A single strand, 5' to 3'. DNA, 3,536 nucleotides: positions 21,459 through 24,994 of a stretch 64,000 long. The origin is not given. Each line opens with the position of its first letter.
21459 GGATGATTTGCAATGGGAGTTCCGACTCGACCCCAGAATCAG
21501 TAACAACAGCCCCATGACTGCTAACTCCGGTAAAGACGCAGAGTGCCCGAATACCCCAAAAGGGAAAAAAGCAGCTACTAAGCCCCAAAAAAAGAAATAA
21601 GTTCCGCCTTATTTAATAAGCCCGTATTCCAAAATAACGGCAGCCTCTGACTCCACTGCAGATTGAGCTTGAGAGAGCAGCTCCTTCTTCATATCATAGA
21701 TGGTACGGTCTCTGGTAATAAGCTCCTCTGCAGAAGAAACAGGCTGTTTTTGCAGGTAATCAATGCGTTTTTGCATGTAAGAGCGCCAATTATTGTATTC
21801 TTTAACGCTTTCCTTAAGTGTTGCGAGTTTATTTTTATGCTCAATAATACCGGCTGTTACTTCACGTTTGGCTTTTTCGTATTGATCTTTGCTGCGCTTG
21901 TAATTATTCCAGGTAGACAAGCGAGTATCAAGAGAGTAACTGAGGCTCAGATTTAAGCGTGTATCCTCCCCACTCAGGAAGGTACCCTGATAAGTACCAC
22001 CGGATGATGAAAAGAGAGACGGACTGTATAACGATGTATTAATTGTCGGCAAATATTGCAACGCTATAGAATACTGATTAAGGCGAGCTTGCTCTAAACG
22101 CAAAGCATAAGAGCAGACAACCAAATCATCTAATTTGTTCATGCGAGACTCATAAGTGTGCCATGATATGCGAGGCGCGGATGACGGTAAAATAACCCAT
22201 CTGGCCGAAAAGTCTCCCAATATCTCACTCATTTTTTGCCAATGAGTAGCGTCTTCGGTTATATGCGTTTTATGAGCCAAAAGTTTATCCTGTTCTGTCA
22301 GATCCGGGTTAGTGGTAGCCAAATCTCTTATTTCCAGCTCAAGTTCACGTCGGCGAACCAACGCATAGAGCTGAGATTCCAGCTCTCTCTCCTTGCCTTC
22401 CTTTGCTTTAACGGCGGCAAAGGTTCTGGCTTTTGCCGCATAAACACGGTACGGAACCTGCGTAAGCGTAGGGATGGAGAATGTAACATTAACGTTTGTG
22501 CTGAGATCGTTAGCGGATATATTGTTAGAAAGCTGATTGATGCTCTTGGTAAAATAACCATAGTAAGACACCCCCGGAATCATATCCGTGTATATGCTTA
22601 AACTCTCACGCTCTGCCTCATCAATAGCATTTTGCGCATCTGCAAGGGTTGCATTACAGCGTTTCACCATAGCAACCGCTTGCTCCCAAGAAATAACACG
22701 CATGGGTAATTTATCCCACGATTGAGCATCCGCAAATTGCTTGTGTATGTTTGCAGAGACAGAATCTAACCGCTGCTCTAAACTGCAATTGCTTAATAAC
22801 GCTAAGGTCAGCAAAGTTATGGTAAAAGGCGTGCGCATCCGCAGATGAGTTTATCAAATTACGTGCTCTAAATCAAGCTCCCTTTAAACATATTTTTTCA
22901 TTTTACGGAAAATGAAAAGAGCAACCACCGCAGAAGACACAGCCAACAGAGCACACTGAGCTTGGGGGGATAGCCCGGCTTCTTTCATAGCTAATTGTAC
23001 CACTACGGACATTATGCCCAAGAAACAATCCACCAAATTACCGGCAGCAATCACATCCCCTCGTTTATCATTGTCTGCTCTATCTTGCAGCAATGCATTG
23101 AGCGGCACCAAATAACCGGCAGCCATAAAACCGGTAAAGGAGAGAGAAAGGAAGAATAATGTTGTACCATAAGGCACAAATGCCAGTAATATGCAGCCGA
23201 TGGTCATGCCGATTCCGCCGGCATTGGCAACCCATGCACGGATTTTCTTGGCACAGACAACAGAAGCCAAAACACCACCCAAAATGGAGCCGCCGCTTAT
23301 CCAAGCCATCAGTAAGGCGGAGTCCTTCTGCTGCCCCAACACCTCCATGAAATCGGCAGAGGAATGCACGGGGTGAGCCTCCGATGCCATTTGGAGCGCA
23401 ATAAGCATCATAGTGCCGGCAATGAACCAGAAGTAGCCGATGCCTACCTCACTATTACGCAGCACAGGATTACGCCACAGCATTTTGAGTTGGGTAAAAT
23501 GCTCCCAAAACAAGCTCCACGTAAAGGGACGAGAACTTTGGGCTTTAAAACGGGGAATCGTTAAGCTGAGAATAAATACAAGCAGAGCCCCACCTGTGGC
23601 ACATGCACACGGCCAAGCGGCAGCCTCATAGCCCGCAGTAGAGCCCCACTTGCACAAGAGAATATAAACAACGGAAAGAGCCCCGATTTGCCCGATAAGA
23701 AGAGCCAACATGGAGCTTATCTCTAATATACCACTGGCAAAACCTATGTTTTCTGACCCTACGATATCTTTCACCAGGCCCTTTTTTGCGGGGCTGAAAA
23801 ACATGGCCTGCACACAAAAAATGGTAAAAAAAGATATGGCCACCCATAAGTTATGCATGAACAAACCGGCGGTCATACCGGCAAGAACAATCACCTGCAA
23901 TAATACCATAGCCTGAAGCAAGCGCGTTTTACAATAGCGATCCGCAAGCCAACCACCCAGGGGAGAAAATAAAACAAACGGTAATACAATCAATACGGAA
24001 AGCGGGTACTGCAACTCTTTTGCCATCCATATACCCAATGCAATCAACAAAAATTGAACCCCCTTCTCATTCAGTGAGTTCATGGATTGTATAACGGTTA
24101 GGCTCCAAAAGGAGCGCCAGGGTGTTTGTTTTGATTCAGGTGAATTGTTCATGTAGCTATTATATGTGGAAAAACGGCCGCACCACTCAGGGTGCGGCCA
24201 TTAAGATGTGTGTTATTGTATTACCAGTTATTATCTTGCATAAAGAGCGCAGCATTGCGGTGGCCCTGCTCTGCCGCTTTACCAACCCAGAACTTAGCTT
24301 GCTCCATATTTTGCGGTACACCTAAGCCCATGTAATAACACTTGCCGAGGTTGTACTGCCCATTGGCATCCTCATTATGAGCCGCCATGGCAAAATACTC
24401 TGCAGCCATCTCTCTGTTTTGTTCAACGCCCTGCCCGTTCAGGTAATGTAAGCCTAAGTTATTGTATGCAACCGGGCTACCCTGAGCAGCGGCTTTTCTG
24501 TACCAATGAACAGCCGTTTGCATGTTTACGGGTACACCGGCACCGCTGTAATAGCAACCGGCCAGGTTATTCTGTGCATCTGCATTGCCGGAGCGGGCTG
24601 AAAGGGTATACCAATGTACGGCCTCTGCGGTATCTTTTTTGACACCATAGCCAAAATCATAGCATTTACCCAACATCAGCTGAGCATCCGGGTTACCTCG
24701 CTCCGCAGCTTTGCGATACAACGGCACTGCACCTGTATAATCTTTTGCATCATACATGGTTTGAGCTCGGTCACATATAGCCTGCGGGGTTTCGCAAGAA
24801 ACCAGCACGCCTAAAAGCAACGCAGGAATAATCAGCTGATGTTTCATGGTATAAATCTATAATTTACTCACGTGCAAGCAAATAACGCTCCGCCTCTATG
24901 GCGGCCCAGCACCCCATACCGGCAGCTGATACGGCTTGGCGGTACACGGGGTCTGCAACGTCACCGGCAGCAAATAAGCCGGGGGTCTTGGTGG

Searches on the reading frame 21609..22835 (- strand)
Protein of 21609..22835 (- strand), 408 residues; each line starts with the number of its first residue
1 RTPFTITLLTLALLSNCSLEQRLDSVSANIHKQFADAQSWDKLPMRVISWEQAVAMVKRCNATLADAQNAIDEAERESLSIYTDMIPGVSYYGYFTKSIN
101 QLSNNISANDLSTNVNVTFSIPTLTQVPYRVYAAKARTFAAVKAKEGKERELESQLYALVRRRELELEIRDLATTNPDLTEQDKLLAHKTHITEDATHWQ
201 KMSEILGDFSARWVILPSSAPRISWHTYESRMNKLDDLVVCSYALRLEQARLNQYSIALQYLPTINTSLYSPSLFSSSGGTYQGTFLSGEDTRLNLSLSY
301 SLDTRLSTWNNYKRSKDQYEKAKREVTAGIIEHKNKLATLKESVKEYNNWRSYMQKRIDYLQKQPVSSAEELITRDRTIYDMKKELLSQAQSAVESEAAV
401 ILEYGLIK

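Call 37: search_protein_families(library=pfam, proteins=[window:21609-22835:-], max_evalue=0.001)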
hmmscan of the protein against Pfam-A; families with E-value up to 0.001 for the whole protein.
window:21609-22835:- (408 aa): 1 family
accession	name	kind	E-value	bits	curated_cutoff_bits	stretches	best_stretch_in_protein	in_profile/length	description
PF02321.23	OEP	-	4.4e-07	30.3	22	1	51-175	2-128/187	Outer membrane efflux protein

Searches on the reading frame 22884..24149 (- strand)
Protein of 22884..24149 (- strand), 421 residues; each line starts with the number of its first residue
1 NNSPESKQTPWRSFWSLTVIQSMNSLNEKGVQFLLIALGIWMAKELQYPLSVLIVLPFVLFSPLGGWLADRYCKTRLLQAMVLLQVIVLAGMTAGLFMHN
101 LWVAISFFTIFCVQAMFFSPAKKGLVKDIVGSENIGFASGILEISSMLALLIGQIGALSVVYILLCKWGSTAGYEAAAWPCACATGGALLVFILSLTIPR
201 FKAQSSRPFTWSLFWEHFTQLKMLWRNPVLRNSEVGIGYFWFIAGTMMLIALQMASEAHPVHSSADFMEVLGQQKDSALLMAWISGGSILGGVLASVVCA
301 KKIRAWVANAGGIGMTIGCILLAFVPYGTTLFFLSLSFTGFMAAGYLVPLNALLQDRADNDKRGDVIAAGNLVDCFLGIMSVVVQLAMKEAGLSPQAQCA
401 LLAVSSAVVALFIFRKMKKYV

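Call 37: search_protein_families(library=pfam, proteins=[window:22884-24149:-], max_evalue=0.001)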
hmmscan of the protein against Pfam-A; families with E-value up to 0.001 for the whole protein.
window:22884-24149:- (421 aa): 1 family
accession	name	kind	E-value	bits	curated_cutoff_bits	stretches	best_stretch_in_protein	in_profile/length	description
PF07690.21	MFS_1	-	5.7e-18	65.4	33.4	1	34-380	15-345/347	Major Facilitator Superfamily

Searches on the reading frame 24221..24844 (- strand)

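Call 37: search_protein_families(library=pfam, proteins=[window:24221-24844:-], max_evalue=0.001)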
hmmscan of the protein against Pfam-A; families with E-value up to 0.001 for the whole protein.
window:24221-24844:- (207 aa): 2 families
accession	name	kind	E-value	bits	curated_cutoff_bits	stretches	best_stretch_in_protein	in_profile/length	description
PF08238.18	Sel1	-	2.7e-45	151.6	30.7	4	88-123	1-36/36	Sel1 repeat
PF14559.12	TPR_19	-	7.8e-07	29.8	25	0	32-62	3-35/68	Tetratricopeptide repeat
